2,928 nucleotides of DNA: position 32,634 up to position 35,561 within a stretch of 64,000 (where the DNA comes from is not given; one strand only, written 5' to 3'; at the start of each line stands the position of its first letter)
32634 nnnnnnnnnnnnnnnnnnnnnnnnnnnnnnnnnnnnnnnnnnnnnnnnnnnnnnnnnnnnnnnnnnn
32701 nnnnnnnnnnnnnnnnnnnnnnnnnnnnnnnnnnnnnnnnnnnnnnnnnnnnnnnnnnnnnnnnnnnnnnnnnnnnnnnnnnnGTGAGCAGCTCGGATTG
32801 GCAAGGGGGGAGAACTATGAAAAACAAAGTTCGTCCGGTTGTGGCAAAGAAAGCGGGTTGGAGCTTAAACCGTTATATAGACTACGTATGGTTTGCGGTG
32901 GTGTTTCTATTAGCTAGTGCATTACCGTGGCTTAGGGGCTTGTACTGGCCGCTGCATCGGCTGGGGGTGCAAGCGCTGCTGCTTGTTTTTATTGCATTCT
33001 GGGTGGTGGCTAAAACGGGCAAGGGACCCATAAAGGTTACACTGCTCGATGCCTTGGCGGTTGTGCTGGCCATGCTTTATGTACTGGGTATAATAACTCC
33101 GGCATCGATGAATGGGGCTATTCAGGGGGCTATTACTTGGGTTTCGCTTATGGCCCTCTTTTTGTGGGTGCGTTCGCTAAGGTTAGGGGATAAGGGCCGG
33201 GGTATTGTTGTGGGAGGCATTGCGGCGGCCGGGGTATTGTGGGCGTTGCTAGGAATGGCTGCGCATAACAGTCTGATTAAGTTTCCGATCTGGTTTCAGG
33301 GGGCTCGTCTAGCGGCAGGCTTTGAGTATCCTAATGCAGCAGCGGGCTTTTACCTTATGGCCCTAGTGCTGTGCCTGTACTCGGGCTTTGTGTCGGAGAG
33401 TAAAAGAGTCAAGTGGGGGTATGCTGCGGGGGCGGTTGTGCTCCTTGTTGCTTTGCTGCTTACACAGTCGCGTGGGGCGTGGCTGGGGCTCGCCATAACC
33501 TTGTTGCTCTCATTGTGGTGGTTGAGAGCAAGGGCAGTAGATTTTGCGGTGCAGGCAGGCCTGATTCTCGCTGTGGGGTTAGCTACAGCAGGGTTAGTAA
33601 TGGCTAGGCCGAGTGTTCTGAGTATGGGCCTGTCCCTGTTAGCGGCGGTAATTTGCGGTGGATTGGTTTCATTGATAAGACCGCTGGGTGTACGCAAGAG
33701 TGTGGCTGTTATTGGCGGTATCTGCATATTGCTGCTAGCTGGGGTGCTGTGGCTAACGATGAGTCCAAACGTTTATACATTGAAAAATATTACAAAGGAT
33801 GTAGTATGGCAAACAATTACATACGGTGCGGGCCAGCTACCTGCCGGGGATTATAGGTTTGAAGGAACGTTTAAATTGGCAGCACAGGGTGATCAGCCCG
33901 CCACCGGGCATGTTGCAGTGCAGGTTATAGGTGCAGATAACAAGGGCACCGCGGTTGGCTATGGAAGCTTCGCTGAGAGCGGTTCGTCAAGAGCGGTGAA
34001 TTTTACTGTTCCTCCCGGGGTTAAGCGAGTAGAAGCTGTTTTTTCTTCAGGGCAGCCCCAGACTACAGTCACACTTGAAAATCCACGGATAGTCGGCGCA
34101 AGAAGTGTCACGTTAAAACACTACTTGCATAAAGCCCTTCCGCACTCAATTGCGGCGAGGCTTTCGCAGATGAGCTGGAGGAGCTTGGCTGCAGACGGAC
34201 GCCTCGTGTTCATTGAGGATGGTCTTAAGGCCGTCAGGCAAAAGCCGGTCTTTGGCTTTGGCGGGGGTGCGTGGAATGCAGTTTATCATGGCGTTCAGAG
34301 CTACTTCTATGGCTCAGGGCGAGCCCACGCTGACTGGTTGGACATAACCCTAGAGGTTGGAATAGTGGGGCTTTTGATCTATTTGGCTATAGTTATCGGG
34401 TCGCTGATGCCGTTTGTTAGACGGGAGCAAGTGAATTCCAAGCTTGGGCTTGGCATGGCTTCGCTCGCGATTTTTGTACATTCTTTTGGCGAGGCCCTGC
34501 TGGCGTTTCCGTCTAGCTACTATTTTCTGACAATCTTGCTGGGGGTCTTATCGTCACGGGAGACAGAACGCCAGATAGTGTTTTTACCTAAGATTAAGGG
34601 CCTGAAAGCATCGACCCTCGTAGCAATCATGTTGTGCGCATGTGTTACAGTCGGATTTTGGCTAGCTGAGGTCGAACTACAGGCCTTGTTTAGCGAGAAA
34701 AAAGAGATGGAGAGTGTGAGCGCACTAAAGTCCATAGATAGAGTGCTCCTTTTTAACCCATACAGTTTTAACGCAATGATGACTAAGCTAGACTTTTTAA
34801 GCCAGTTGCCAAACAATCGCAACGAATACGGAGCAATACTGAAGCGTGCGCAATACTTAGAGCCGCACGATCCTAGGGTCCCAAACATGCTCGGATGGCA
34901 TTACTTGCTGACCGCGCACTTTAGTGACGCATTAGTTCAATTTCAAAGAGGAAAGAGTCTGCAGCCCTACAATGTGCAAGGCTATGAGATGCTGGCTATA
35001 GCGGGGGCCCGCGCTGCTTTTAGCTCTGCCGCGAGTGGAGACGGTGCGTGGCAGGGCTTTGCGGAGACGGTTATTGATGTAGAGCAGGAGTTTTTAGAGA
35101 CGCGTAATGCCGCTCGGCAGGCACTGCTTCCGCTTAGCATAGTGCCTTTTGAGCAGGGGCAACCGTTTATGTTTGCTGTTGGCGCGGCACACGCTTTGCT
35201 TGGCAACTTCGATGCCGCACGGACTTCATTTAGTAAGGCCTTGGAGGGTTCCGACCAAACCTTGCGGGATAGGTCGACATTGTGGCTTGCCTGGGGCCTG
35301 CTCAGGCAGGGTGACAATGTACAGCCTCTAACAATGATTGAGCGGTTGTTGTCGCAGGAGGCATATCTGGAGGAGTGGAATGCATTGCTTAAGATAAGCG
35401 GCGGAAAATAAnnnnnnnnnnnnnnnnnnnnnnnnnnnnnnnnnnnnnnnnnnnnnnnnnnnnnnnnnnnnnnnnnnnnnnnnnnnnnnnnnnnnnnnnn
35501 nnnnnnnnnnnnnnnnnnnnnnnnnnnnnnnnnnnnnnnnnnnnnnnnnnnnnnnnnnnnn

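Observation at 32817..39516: Candidate surface-protein O-glycosylation module: O-antigen-ligase-like/TPR membrane protein directly upstream of a 1275-aa Thr-rich cell-wall-anchored protein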

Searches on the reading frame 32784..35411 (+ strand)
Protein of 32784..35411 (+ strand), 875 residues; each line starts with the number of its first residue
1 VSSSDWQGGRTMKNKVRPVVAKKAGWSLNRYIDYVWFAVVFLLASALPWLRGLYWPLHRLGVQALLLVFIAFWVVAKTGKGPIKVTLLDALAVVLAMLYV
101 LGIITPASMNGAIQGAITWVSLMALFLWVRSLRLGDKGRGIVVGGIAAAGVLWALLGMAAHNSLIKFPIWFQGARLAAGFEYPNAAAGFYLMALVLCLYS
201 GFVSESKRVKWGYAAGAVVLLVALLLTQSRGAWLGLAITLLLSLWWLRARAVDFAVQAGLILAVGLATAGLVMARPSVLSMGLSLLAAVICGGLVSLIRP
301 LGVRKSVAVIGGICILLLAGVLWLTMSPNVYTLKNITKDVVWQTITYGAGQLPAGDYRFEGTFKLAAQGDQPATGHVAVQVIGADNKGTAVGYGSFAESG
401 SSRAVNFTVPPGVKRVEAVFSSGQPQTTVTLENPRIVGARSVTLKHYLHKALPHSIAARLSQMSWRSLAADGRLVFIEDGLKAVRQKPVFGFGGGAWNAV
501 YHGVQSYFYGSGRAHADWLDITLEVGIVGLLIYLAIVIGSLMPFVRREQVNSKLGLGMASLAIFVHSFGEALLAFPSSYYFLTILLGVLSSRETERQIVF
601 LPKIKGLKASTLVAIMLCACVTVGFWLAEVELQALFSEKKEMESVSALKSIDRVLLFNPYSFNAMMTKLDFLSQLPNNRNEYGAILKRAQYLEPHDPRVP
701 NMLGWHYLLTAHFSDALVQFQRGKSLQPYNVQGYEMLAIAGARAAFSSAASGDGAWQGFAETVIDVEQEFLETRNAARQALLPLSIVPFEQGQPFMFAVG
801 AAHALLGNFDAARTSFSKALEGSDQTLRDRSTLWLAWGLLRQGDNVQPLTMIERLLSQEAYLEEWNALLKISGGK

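Call 5: search_protein_families(library=pfam, proteins=[window:32817-35411:+], max_evalue=0.01)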
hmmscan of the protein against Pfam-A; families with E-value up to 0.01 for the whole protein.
window:32817-35411:+ (864 aa): 2 families
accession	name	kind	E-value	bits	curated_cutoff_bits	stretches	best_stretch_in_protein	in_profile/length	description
PF04932.20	Wzy_C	-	3.7e-10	40.2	31.7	2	453-523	75-149/149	O-Antigen ligase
PF07719.23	TPR_2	-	0.00011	22.5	27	0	785-810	4-29/34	Tetratricopeptide repeat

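Call 8: search_protein_families(library=ncbifam, proteins=[window:32817-35411:+], max_evalue=0.01)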
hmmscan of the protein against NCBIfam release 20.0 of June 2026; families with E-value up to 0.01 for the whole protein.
window:32817-35411:+ (864 aa): 2 families
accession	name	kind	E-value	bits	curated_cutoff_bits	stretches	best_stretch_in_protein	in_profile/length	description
TIGR02917.1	PEP_TPR_lipo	equivalog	0.00097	17.1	312.2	0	660-728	336-405/899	XrtA/PEP-CTERM system TPR-repeat protein PrsT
TIGR00947.1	2A73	equivalog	0.0097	14.9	366.4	0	471-531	301-363/425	IctB family putative bicarbonate transporter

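Call 9: find_encoding_contigs(protein=window:32784-35411:+, flank=10000, max_places=6)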
Protein window:32784-35411:+ (875 aa): no gene with exactly this product is on record in the collection.

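Call 10: find_homologous_proteins(query=window:32817-35411:+, max_evalue=0.001)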
Query window:32817-35411:+ (864 aa): 6 proteins with E <= 0.001 among 8000 candidates.
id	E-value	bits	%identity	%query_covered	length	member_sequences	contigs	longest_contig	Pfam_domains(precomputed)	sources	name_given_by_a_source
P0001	0.0e+0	1910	100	100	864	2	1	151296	PF04932.21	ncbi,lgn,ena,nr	ncbi:MAG: O-antigen polymerase [Bacillota bacterium]|nr:MAG: O-antigen polymerase [Bacillota bacteri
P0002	2.5e-95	338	35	49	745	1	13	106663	PF04932.21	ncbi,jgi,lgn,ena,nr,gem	ncbi:MAG: O-antigen ligase family protein [Selenomonadales bacterium]|jgi:tetratricopeptide (TPR) re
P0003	2.7e-20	90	25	48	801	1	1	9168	PF14559.13,PF23914.2,PF13432.13,PF04932.21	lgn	-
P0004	2.1e-11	61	24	47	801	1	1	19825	PF04932.21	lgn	-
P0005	7.9e-9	52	21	43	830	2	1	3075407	PF14559.13,PF04932.21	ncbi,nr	ncbi:O-antigen ligase family protein [Heliomicrobium modesticaldum]|nr:O-antigen ligase family prote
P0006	2.7e-4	37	27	17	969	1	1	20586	PF04932.21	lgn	-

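Call 11: find_encoding_contigs(protein=P0001, flank=10000, max_places=4)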
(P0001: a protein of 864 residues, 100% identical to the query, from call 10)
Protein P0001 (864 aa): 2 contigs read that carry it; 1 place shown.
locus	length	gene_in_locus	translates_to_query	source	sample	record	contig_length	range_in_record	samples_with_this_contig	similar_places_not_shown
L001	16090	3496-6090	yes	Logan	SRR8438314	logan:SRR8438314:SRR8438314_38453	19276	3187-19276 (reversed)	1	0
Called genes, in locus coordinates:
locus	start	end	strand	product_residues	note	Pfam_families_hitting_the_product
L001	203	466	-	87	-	-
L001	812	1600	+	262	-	PF06560:GPI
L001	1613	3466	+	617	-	PF13727:CoA_binding_3, PF01073:3Beta_HSD, PF01370:Epimerase, PF02719:Polysacc_synt_2, PF04321:RmlD_sub_bind, PF08659:KR (weak), PF13460:NAD_binding_10 (weak), PF16363:GDP_Man_Dehyd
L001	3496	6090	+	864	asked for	PF04932:Wzy_C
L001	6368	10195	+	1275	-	PF09136:Glucodextran_B, PF07833:Cu_amine_oxidN1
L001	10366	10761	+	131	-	PF03061:4HBT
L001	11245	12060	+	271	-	PF05853:BKACE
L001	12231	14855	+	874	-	PF00082:Peptidase_S8, PF02225:PA, PF06280:fn3_5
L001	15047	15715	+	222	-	PF01144:CoA_trans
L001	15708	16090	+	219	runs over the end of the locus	PF01144:CoA_trans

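Call 12: find_encoding_contigs(protein=P0002, flank=10000, max_places=4)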
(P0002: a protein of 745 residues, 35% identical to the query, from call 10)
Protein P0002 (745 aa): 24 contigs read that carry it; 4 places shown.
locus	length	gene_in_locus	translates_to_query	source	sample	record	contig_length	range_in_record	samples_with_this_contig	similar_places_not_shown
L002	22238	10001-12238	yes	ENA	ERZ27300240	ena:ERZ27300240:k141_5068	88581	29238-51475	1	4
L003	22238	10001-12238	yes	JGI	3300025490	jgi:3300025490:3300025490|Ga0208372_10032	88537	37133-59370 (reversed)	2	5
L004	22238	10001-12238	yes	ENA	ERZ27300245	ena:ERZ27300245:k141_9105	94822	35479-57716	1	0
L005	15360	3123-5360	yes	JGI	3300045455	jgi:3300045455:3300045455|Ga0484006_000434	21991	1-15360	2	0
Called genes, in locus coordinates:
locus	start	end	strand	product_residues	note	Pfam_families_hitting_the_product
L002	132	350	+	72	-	-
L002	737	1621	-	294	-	PF08843:AbiEii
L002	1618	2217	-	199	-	PF13338:AbiEi_4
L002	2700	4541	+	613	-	PF01966:HD (faint)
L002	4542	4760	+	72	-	-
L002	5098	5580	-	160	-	PF20797:HepT-like_2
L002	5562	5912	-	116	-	PF18765:Polbeta (weak)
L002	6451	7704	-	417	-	PF13173:AAA_14, PF13635:DUF4143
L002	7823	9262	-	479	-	PF02878:PGM_PMM_I, PF02879:PGM_PMM_II, PF02880:PGM_PMM_III, PF00408:PGM_PMM_IV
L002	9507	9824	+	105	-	-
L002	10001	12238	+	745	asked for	PF04932:Wzy_C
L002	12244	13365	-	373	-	PF17936:Big_6 (weak), PF19077:Big_13 (faint), PF07833:Cu_amine_oxidN1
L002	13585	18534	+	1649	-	PF21764:Invasin_D4 (faint), PF00082:Peptidase_S8, PF02225:PA, PF02368:Big_2, PF22359:Big-like (weak), PF02368:Big_2, PF26918:Ig_Eae (weak), PF02368:Big_2, +1 more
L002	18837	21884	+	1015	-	PF07833:Cu_amine_oxidN1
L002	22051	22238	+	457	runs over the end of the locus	PF22694:CtpB_N-like (weak), PF00595:PDZ (weak), PF13180:PDZ_2 (weak), PF17820:PDZ_6 (weak), PF03572:Peptidase_S41, PF01471:PG_binding_1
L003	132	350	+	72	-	-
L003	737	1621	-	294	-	PF08843:AbiEii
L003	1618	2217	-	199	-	PF13338:AbiEi_4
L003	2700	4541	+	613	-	PF01966:HD (faint)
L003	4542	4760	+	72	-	-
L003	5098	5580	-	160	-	PF20797:HepT-like_2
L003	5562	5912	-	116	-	PF18765:Polbeta (weak)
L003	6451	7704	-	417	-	PF13173:AAA_14, PF13635:DUF4143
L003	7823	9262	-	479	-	PF02878:PGM_PMM_I, PF02879:PGM_PMM_II, PF02880:PGM_PMM_III, PF00408:PGM_PMM_IV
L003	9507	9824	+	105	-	-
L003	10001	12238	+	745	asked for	PF04932:Wzy_C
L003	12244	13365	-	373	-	PF17936:Big_6 (weak), PF19077:Big_13 (faint), PF07833:Cu_amine_oxidN1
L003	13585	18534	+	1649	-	PF21764:Invasin_D4 (faint), PF00082:Peptidase_S8, PF02225:PA, PF02368:Big_2, PF22359:Big-like (weak), PF02368:Big_2, PF26918:Ig_Eae (weak), PF02368:Big_2, +1 more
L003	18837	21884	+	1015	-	PF07833:Cu_amine_oxidN1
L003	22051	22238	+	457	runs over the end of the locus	PF22694:CtpB_N-like (weak), PF00595:PDZ (weak), PF13180:PDZ_2 (weak), PF17820:PDZ_6 (weak), PF03572:Peptidase_S41, PF01471:PG_binding_1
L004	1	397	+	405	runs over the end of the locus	-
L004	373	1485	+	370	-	PF13439:Glyco_transf_4, PF13579:Glyco_trans_4_4, PF20706:GT4-conflict, PF00534:Glycos_transf_1, PF13692:Glyco_trans_1_4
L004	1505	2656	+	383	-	PF13439:Glyco_transf_4, PF13477:Glyco_trans_4_2, PF13579:Glyco_trans_4_4, PF20706:GT4-conflict (faint), PF00534:Glycos_transf_1, PF13692:Glyco_trans_1_4, PF13524:Glyco_trans_1_2 (weak)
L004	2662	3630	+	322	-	PF13641:Glyco_tranf_2_3, PF00535:Glycos_transf_2, PF10111:Glyco_tranf_2_2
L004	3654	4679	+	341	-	PF01073:3Beta_HSD (weak), PF01370:Epimerase, PF04321:RmlD_sub_bind (weak), PF16363:GDP_Man_Dehyd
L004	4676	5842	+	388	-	PF01210:NAD_Gly3P_dh_N (faint), PF03721:UDPG_MGDP_dh_N, PF00984:UDPG_MGDP_dh, PF03720:UDPG_MGDP_dh_C (weak)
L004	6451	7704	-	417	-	PF13173:AAA_14, PF13635:DUF4143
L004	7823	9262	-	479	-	PF02878:PGM_PMM_I, PF02879:PGM_PMM_II, PF02880:PGM_PMM_III, PF00408:PGM_PMM_IV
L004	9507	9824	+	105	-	-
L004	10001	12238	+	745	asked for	PF04932:Wzy_C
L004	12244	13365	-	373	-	PF17936:Big_6 (weak), PF19077:Big_13 (faint), PF07833:Cu_amine_oxidN1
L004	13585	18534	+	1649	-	PF21764:Invasin_D4 (faint), PF00082:Peptidase_S8, PF02225:PA, PF02368:Big_2, PF22359:Big-like (weak), PF02368:Big_2, PF26918:Ig_Eae (weak), PF02368:Big_2, +1 more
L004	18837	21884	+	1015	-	PF07833:Cu_amine_oxidN1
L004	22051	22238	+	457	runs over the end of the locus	PF22694:CtpB_N-like (weak), PF00595:PDZ (weak), PF13180:PDZ_2 (weak), PF17820:PDZ_6 (weak), PF03572:Peptidase_S41, PF01471:PG_binding_1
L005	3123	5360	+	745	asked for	PF04932:Wzy_C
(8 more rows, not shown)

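Call 17: find_related_loci(query=A1, collection=genome_contigs, flank=10000)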
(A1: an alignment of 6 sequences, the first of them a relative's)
Query A1 (864 aa) in genome_contigs; peptide patterns used: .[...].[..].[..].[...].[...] (x = any residue, [..] = any of these).
283 stretches matched a pattern; 74 encode a relative of the query (tblastn E <= 1e-3); 74 distinct loci.
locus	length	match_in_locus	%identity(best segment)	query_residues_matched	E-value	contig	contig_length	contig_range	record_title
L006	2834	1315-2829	43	22-649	5e-38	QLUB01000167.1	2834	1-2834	MAG: candidate division NPL-UPA2 bacterium isolate GPS119 DDT37_167, whole genome shotgun sequence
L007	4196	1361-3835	24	37-814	7e-29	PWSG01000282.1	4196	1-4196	MAG: Syntrophomonadaceae bacterium isolate CSSed11_134 CS-Sed11-C51266, whole genome shotgun sequence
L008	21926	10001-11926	23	37-614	4e-23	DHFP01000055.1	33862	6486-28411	MAG TPA_asm: Clostridiales bacterium UBA4821 UBA4821_contig_33511, whole genome shotgun sequence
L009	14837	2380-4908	24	28-818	7e-23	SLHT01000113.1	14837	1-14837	MAG: Syntrophomonadaceae bacterium isolate CSSed165cm_165 CSSed16-5cm-12290, whole genome shotgun sequence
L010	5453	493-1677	28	160-536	2e-20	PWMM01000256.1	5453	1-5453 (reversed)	MAG: Syntrophomonadaceae bacterium isolate CSSed10_277R1 CS-Sed10-C50590, whole genome shotgun sequence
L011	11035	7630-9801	26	37-846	5e-20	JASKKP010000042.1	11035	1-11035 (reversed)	MAG: Bacillota bacterium isolate DJKA57_NP-J24_bin.10 scaffold_490, whole genome shotgun sequence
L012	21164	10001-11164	24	441-810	7e-20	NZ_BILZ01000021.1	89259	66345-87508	Paenibacillus kobensis NBRC 15729 PKO01S_CON000021, whole genome shotgun sequence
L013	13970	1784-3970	24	37-851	1e-19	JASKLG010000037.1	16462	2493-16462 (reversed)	MAG: Bacillota bacterium isolate DJKA70_ANT-KO_bin.42 scaffold_601, whole genome shotgun sequence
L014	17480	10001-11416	33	37-584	5e-19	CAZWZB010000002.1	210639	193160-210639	MAG TPA_asm: uncultured Eubacteriales bacterium isolate SRP242652_co1_77 genome assembly, contig: NODE_27_length_210639_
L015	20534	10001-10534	30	425-597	1e-18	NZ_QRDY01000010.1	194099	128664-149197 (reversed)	Cohnella lupini strain CECT 8236 Ga0244631_110, whole genome shotgun sequence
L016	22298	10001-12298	26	1-849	4e-18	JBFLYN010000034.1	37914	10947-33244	MAG: Bacillota bacterium isolate MAG086 MAG086_34, whole genome shotgun sequence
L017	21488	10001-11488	24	342-824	2e-17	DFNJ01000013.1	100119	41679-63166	MAG TPA_asm: Firmicutes bacterium UBA3570 UBA3570_contig_91, whole genome shotgun sequence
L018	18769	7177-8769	23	37-519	3e-17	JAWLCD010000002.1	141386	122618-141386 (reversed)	MAG: Clostridia bacterium isolate 15dZY3.bin.29 NODE_251_length_141386_cov_7.498446, whole genome shotgun sequence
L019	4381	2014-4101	25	18-777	3e-17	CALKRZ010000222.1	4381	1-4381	MAG: uncultured Clostridia bacterium isolate R1_Bin_METABAT__286_1 genome assembly, contig: c_000001211038, whole genome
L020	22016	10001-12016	24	76-782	1e-16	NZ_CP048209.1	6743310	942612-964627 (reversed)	Paenibacillus lycopersici strain 12200R-189 chromosome, complete genome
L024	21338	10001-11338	23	438-836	5e-16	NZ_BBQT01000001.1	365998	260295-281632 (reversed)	Syntrophomonas wolfei subsp. methylbutyratica strain JCM 14075, whole genome shotgun sequence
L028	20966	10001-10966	23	441-725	4e-15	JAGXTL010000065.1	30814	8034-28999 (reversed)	MAG: Dethiobacter sp. isolate CROMO_SB3 c_000000008052, whole genome shotgun sequence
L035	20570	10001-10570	31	471-650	2e-13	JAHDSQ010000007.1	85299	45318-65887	MAG: Clostridia bacterium isolate SV3-B7.1 k141_4531, whole genome shotgun sequence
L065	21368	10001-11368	30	35-578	3e-9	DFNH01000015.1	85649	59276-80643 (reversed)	MAG TPA_asm: Firmicutes bacterium UBA3572 UBA3572_contig_151, whole genome shotgun sequence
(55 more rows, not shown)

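Call 31: search_protein_representatives(protein=window:32817-35411:+)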
Query: 864 residues. Proteins with E-value up to 0.001 (for the whole library): 2189; up to 1e-10: 814; up to 1e-30: 28. The best 150 are listed.
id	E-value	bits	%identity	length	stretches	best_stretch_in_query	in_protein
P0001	0.0e+00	1909.5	100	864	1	1-864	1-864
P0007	1.4e-92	327.6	31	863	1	24-856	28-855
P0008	7.2e-91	321.9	34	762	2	418-848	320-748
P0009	7.7e-87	308.6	31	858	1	24-857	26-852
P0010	6.3e-81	289.0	35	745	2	440-825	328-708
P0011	2.6e-80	287.0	30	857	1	24-856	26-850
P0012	2.2e-66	240.9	33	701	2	447-832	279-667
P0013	1.5e-65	238.1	29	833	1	30-838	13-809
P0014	8.5e-59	215.8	29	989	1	8-824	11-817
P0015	4.9e-50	186.8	34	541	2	434-831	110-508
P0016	3.2e-47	177.5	31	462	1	442-837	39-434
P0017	1.6e-42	161.9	27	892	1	13-740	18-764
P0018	1.7e-41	158.6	28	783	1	27-808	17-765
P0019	2.4e-41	158.0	25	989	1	11-667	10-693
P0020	1.4e-37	145.6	24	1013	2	21-376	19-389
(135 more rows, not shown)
